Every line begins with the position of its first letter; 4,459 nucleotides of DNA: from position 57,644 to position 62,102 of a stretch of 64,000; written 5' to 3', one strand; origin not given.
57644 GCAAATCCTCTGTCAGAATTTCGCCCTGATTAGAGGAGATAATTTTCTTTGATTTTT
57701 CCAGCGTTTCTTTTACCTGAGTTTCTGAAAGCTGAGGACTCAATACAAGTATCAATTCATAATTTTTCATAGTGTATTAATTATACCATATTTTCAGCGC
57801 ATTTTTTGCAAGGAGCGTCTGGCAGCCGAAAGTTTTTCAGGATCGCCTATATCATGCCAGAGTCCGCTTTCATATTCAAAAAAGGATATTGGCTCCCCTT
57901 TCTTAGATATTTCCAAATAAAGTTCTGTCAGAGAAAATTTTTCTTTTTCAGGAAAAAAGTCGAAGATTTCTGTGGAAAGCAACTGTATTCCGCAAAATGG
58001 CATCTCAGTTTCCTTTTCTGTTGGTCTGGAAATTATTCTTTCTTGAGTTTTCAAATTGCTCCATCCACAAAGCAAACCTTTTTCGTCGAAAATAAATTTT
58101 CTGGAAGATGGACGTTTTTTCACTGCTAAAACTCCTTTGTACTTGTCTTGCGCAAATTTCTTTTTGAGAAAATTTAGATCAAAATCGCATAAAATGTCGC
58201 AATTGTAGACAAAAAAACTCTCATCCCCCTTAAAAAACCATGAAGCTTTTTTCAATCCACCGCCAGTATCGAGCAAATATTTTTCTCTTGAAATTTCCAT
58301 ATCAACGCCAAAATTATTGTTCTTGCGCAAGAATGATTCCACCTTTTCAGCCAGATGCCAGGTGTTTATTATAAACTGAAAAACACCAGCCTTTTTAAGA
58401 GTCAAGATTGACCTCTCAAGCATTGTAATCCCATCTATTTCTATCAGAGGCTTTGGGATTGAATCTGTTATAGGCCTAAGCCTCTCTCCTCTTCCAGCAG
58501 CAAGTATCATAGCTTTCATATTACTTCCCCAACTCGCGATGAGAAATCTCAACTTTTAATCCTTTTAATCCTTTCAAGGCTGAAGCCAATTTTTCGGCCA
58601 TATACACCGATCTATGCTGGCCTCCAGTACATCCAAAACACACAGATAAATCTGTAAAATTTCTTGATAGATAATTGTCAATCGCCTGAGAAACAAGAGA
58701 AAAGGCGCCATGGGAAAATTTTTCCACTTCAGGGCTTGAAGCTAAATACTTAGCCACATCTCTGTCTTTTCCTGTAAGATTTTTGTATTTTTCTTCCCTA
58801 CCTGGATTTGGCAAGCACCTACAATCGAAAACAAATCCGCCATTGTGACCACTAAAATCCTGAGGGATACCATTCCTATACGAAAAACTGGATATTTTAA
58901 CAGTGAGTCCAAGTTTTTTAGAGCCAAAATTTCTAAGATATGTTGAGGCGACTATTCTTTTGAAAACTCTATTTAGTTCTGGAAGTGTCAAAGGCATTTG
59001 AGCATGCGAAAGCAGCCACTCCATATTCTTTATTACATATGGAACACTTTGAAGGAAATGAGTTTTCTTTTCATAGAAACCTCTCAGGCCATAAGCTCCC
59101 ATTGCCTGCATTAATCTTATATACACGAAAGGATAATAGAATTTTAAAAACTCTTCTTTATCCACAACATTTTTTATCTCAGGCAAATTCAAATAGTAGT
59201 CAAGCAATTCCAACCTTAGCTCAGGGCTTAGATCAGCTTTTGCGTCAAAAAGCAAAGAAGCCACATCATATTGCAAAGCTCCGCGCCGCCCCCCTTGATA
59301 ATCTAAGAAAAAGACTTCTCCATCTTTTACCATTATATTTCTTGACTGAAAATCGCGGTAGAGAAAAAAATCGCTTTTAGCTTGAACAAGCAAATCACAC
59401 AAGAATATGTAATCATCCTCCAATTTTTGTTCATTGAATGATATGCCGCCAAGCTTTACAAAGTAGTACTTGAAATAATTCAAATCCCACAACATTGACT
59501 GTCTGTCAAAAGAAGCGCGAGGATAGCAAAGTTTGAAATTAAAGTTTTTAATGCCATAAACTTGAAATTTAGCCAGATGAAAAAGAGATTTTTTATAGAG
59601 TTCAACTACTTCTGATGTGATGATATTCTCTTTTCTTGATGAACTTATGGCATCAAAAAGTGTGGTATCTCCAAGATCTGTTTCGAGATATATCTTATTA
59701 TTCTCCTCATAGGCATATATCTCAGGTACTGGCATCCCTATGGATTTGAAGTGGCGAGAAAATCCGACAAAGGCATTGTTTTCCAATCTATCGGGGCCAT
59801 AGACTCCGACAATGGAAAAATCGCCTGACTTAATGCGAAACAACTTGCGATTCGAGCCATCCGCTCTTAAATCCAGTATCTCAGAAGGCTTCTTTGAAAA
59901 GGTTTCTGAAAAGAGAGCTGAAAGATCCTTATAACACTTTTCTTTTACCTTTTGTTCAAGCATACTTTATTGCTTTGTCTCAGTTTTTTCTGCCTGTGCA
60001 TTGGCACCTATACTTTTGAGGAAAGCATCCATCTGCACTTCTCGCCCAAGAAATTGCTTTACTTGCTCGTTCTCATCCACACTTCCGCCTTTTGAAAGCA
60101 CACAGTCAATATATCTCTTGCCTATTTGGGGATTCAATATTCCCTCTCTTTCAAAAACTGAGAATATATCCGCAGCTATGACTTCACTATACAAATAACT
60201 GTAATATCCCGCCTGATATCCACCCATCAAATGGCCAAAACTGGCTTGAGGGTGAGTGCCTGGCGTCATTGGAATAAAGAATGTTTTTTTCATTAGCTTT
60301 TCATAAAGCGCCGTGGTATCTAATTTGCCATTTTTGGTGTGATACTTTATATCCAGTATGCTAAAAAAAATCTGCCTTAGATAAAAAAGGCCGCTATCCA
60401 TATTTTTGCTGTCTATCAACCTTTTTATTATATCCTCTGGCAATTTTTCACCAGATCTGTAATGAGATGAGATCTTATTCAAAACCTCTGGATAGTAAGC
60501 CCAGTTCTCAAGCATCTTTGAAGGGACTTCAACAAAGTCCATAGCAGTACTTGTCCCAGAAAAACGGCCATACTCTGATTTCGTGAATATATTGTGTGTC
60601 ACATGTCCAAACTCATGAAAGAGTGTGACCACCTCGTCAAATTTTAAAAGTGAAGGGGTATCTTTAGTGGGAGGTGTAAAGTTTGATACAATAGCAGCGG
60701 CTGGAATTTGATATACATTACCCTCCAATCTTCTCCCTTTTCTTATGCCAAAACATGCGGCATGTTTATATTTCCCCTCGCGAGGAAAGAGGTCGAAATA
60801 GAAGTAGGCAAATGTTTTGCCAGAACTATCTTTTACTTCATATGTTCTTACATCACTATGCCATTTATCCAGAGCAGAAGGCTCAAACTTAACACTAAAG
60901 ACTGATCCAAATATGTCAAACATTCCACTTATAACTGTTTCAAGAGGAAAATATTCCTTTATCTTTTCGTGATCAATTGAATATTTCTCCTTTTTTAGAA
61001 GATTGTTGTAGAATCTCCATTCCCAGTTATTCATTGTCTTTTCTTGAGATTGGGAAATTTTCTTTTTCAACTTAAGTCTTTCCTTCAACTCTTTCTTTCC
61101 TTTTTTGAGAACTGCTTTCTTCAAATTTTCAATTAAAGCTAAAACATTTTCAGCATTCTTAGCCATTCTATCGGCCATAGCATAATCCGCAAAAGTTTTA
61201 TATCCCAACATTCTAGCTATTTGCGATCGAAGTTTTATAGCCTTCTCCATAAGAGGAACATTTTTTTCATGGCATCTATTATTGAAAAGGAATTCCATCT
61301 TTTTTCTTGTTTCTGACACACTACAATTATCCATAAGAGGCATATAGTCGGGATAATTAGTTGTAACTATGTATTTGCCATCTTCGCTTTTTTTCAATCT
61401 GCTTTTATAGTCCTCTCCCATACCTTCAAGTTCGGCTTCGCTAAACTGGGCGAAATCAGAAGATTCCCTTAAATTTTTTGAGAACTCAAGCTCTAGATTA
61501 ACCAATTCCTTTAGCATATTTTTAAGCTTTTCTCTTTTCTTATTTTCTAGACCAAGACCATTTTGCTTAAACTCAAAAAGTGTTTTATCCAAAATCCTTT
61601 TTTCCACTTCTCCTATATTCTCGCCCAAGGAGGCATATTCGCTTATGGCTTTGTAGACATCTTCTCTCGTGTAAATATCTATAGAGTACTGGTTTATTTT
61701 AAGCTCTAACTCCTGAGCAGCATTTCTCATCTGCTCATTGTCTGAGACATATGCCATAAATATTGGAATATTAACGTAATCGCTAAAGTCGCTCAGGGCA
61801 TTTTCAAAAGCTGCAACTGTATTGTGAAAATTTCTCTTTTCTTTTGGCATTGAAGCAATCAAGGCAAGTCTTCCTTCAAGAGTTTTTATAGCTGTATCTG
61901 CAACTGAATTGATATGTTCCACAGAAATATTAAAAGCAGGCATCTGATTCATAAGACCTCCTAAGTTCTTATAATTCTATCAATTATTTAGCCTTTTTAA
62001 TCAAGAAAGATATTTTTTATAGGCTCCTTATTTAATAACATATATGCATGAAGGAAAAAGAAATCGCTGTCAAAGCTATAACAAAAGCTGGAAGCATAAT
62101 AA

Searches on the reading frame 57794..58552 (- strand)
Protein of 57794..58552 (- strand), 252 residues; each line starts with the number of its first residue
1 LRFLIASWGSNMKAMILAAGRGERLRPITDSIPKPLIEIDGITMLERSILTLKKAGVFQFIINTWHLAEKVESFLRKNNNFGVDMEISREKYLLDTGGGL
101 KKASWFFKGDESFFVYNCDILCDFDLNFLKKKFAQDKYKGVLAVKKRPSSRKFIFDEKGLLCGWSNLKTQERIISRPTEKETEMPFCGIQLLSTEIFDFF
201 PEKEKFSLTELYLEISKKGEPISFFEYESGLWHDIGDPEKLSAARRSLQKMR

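Call 95: search_protein_families(library=pfam, proteins=[window:57794-58552:-], max_evalue=0.00001)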
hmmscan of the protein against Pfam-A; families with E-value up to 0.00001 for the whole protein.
window:57794-58552:- (252 aa): 2 families
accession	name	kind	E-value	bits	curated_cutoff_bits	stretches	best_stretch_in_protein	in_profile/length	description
PF00483.29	NTP_transferase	-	5.2e-22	79.1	21.2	1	13-249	1-243/245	Nucleotidyl transferase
PF12804.13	NTP_transf_3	-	1.4e-09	38.8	27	1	14-122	1-98/160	MobA-like NTP transferase domain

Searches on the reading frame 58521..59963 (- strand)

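Call 95: search_protein_families(library=pfam, proteins=[window:58521-59963:-], max_evalue=0.00001)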
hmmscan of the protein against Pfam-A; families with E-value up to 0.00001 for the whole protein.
window:58521-59963:- (480 aa): 2 families
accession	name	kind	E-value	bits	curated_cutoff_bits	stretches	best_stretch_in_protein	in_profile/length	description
PF22740.1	PapZ_C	-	1.8e-36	125.4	27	1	354-478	2-120/121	RapZ C-terminal domain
PF01636.29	APH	-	4.9e-08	33.5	23.2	1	34-259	7-231/239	Phosphotransferase enzyme family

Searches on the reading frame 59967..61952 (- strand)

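Call 95: search_protein_families(library=pfam, proteins=[window:59967-61952:-], max_evalue=0.00001)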
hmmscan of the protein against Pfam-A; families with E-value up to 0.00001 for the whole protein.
window:59967-61952:- (661 aa): 1 family
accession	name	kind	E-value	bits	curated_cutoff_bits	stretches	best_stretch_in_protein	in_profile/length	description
PF01432.26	Peptidase_M3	-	6.4e-138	461.3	27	1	207-649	2-456/457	Peptidase family M3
